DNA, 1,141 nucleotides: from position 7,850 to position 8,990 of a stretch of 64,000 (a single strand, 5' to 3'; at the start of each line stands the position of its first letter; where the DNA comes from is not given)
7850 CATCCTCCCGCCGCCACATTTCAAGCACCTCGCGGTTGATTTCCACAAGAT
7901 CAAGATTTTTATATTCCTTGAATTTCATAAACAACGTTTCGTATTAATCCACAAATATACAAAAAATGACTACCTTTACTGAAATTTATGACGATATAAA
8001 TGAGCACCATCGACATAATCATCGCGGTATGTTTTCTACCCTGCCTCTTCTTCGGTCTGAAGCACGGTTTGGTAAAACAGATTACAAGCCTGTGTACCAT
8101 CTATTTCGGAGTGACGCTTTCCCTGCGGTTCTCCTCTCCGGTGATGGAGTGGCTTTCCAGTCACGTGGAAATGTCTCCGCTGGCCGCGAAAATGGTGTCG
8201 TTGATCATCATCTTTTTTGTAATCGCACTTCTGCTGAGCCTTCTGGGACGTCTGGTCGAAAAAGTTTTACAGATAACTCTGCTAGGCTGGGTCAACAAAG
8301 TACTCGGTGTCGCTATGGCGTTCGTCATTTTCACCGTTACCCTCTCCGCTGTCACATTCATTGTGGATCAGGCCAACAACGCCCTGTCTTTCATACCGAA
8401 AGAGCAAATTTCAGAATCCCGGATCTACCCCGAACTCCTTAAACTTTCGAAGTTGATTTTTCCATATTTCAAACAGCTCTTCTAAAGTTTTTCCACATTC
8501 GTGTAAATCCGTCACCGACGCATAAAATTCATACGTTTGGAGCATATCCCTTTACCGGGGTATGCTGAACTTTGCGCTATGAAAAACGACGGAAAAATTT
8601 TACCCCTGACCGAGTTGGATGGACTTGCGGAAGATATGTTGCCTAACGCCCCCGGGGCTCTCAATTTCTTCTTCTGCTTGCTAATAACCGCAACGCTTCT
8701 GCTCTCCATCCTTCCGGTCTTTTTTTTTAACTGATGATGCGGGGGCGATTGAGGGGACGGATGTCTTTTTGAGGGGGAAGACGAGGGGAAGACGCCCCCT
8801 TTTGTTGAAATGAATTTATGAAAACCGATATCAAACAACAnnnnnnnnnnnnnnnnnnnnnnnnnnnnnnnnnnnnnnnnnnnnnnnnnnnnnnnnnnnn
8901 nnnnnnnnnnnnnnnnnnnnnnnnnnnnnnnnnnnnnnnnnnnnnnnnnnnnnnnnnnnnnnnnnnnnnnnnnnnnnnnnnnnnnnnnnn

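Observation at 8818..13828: Self-contained two-peptide, GG-leader bacteriocin/microcin-like cassette with a tripartite (C39-ABC / TolC-like / HlyD-like) exporter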

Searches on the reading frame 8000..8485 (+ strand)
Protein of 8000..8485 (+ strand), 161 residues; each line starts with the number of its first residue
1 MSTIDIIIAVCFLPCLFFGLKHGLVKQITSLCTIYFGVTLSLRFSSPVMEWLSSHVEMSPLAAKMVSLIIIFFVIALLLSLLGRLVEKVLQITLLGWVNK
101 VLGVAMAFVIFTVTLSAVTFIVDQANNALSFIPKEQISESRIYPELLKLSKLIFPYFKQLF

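Call 3: search_protein_families(library=pfam, proteins=[window:8000-8485:+], max_evalue=0.1)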
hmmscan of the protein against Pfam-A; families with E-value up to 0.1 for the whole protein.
window:8000-8485:+ (161 aa): 3 families
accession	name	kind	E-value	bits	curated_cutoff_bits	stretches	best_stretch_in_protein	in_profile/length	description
PF02674.22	Colicin_V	-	5.6e-24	85.2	29.3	1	4-148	1-141/144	Colicin V production protein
PF04657.19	DMT_YdcZ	-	0.018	15.8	24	1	31-117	4-87/140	Putative inner membrane exporter, YdcZ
PF04123.18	DUF373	-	0.029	14.2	28.3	1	25-128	222-324/335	Domain of unknown function (DUF373)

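Call 4: search_protein_families(library=ncbifam, proteins=[window:8000-8485:+], max_evalue=0.1)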
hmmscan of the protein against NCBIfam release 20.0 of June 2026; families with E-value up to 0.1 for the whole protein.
window:8000-8485:+ (161 aa): 2 families
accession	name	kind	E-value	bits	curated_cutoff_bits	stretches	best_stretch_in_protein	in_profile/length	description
NF033740.0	MarP_fam_protase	equivalog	1.8e-11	43.7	250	1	4-142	1-134/390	MarP family serine protease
NF008100.0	PRK10845.1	equivalog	0.0011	19.1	264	1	6-158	7-153/162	colicin V production protein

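Call 22: find_related_loci(query=A3, collection=genome_contigs, flank=10000)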
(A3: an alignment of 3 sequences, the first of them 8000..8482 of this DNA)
Query A3 (161 aa) in genome_contigs; peptide patterns used: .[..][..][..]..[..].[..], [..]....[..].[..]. (x = any residue, [..] = any of these).
144 stretches matched a pattern; 23 encode a relative of the query (tblastn E <= 1e-3); 23 distinct loci.
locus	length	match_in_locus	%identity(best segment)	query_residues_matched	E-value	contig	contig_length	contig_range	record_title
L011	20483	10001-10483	89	1-161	4e-87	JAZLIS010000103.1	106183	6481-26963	MAG: Bacteroidales bacterium isolate T1900044977_TA20190039.MAGScoT_cleanbin_000010 SGB_4036_k141_756462, whole genome s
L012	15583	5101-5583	60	1-161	6e-64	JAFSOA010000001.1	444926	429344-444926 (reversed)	MAG: Bacteroidales bacterium isolate RGIG3317 Goat_Reticulum-5__c43, whole genome shotgun sequence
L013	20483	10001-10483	57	1-161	1e-62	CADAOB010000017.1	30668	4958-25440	MAG: uncultured Bacteroidia bacterium isolate RUG13471 genome assembly, contig: RUG13471_asm_17, whole genome shotgun se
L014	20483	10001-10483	58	1-161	2e-62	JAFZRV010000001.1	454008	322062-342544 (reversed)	MAG: Bacteroidales bacterium isolate RGIG8040 Water_buffalos_Rumen-1__c100, whole genome shotgun sequence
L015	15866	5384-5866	54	1-161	4e-61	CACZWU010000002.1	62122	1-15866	MAG: uncultured Bacteroidia bacterium isolate RUG13016 genome assembly, contig: RUG13016_asm_2, whole genome shotgun seq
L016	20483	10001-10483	53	1-161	5e-60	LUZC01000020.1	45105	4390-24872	MAG: Bacteroidales bacterium Bact_11 Bact_11_contig_283158, whole genome shotgun sequence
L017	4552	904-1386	53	1-161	4e-59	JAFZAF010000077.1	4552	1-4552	MAG: Bacteroidales bacterium isolate RGIG7582 Water_buffalos_Omasum-3__c250620, whole genome shotgun sequence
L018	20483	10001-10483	57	1-161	6e-59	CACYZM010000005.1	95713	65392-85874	MAG: uncultured Bacteroidia bacterium isolate RUG12415 genome assembly, contig: RUG12415_asm_5, whole genome shotgun seq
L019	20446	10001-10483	53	1-161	6e-59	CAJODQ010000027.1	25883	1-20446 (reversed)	uncultured Bacteroidales bacterium isolate Red_deer_1_mag_74 genome assembly, contig: scaffold_1800, whole genome shotgu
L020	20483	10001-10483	57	1-161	1e-58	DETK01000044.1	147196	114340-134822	MAG TPA_asm: Bacteroidales bacterium UBA3290 UBA3290_contig_1788, whole genome shotgun sequence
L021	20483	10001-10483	57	1-161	1e-58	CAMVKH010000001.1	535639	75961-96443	MAG TPA_asm: uncultured Bacteroidales bacterium isolate SRR8387721_bin.25_metaWRAP_v1.3_MAG genome assembly, contig: ERZ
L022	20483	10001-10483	58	1-161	4e-58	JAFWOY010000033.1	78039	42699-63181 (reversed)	MAG: Bacteroidales bacterium isolate RGIG5938 Sheep_Omasum-1__c778662, whole genome shotgun sequence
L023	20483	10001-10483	53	1-161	1e-56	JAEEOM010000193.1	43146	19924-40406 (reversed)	MAG: Bacteroidales bacterium isolate Tb.RUG.287 NODE_5396637_length_43146_cov_6.626374, whole genome shotgun sequence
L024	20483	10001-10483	56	1-161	1e-56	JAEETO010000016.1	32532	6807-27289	MAG: Bacteroidales bacterium isolate Tb.RUG.407 NODE_4264_length_32532_cov_1.678013, whole genome shotgun sequence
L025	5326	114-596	48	1-161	4e-50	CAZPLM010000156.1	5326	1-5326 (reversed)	MAG TPA_asm: uncultured Muribaculaceae bacterium isolate SRP192927_co5_857 genome assembly, contig: NODE_33703_length_53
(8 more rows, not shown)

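Call 61: find_homologous_proteins(query=window:8000-8482:+, max_evalue=1e-10)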
Query window:8000-8482:+ (161 aa): 26 proteins with E <= 1e-10 among 220 candidates.
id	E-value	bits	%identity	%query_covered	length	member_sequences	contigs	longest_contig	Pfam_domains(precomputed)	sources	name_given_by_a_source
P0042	2.3e-93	328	100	100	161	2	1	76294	PF02674.23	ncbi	-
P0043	1.3e-88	313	93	100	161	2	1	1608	PF02674.23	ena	-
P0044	4.7e-87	308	91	100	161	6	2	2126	PF02674.23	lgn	-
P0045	1.1e-83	297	89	100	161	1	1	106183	PF02674.23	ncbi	-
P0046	6.6e-70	252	72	100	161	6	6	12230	PF02674.23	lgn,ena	-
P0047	2.1e-60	221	63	100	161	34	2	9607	PF02674.23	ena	-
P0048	5.9e-60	220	61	100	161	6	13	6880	PF02674.23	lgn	-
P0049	8.0e-60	219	63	100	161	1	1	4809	PF02674.23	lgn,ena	-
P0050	3.9e-55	204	57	100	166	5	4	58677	PF02674.23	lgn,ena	-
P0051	4.3e-54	201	57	100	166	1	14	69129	PF02674.23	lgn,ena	-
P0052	4.3e-54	201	57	100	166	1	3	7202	PF02674.23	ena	-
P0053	6.9e-54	200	57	100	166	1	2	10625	PF02674.23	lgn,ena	-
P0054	9.2e-54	200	56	100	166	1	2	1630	PF02674.23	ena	-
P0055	2.4e-53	198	55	100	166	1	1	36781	PF02674.23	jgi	-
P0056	2.6e-53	198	56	100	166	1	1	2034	PF02674.23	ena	-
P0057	2.7e-52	195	53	100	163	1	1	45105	PF02674.23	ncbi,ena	-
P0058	5.3e-52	194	55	100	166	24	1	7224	PF02674.23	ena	-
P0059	1.7e-51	192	55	100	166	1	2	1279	PF02674.23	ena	-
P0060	2.7e-50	188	55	100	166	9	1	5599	PF02674.23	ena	-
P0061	3.2e-50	188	55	100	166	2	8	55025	PF02674.23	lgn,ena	-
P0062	5.5e-50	187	51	100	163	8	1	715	PF02674.23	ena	-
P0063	8.8e-50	187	54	100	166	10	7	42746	PF02674.23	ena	-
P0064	1.8e-18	85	32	100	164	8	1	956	PF02674.23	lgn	-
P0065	3.5e-13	68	28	97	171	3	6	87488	PF02674.23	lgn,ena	-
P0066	2.1e-12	65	31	99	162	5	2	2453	PF02674.23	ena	-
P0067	7.3e-12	64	31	99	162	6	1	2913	PF02674.23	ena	-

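Call 62: find_encoding_contigs(protein=P0065, flank=8000, max_places=3)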
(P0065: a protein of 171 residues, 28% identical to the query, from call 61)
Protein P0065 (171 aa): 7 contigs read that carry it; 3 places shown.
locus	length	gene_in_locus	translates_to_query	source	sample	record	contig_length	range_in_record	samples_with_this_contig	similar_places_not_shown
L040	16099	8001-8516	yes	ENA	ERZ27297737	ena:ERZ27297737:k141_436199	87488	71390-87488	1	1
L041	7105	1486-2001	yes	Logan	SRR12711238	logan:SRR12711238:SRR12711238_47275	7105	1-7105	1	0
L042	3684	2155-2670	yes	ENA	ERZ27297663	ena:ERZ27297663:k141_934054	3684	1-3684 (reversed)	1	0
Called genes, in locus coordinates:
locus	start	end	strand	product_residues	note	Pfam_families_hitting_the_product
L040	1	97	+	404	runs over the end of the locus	PF03116:NQR2_RnfD_RnfE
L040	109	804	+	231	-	PF04205:FMN_bind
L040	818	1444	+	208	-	PF02508:Rnf-Nqr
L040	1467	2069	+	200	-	PF02508:Rnf-Nqr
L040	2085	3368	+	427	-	PF00111:Fer2, PF00970:FAD_binding_6 (faint), PF00175:NAD_binding_1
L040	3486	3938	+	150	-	PF02576:RimP_N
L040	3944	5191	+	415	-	PF08529:NusA_N, PF00575:S1 (weak), PF13184:KH_NusA_1st, PF26594:KH_NusA_2nd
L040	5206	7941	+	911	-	PF04760:IF2_N, PF00009:GTP_EFTU, PF01926:MMR_HSR1, PF22042:EF-G_D2, PF11987:IF-2, PF03144:GTP_EFTU_D2 (weak)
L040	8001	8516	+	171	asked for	PF02674:Colicin_V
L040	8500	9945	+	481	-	PF19295:SufBD_N, PF01458:SUFBD_core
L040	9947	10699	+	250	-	PF00005:ABC_tran, PF02463:SMC_N (faint)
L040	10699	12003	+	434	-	PF19295:SufBD_N, PF01458:SUFBD_core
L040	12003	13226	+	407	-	PF00155:Aminotran_1_2, PF00266:Aminotran_5, PF01053:Cys_Met_Meta_PP, PF01212:Beta_elim_lyase (weak)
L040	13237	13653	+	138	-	PF02657:SufE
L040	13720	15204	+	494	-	-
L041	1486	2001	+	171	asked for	PF02674:Colicin_V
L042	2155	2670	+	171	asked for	PF02674:Colicin_V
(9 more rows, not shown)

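Call 63: find_encoding_contigs(protein=P0042, flank=3000, max_places=2)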
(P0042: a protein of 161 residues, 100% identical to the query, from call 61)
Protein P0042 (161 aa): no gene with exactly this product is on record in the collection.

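Call 67: search_protein_families(library=padloc, proteins=[window:8000-8485:+], max_evalue=0.01)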
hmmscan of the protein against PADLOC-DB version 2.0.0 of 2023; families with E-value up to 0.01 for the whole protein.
window:8000-8485:+ (161 aa): 0 families

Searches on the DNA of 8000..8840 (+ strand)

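Call 31: search_rna_families(source=window, start=8480, end=8840, threshold=evalue, max_evalue=10)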
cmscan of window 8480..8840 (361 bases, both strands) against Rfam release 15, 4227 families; matches with E-value up to 10: 0.
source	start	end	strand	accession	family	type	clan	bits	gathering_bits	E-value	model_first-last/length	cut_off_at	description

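Call 97: search_with_rna_model(model_id=R1, sources=[L025, L027, L028, L034, L046, L085], filters=off, max_evalue=10)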
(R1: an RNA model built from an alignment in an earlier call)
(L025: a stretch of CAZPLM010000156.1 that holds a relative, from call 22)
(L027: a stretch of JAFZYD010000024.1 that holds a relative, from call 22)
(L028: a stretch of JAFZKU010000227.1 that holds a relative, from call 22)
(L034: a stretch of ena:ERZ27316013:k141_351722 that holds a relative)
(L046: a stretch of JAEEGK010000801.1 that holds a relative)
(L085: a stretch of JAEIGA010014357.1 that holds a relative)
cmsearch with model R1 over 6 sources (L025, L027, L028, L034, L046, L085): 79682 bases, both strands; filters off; matches with E-value up to 10: 17.
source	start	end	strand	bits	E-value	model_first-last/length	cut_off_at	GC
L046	4900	4969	+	79.8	5.4e-18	1-71/71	no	0.61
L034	8210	8259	+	13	0.35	1-71/71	no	0.44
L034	5568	5641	+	11.7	0.73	1-71/71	no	0.54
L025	871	947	+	11.2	1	1-71/71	no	0.53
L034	7729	7755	-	9.6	2.5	1-71/71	no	0.41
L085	1592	1648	+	9.2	3.1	1-71/71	no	0.46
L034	112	144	-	9.2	3.2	1-71/71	no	0.58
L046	2245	2313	-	9.1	3.3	1-71/71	no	0.61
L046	19055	19095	-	8.9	3.7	1-71/71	no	0.46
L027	6940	6986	+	8.5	4.8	1-71/71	no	0.62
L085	2494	2527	-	8.4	5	1-71/71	no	0.56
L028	5129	5208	+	8.4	5.1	1-71/71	no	0.49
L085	4258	4323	+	8.1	5.9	1-71/71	no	0.39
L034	4161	4221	-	7.8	7.3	1-71/71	no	0.34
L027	11585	11623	+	7.4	9.1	1-71/71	no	0.64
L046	13980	14039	+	7.2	9.9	1-71/71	no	0.67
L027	3924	3990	+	7.2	10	1-71/71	no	0.55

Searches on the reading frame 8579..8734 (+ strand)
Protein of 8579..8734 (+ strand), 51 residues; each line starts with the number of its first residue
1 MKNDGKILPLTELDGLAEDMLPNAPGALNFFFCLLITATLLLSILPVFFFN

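Call 67: search_protein_families(library=padloc, proteins=[window:8579-8734:+], max_evalue=0.01)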
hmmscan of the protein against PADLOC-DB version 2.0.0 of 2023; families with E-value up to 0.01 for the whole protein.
window:8579-8734:+ (51 aa): 0 families
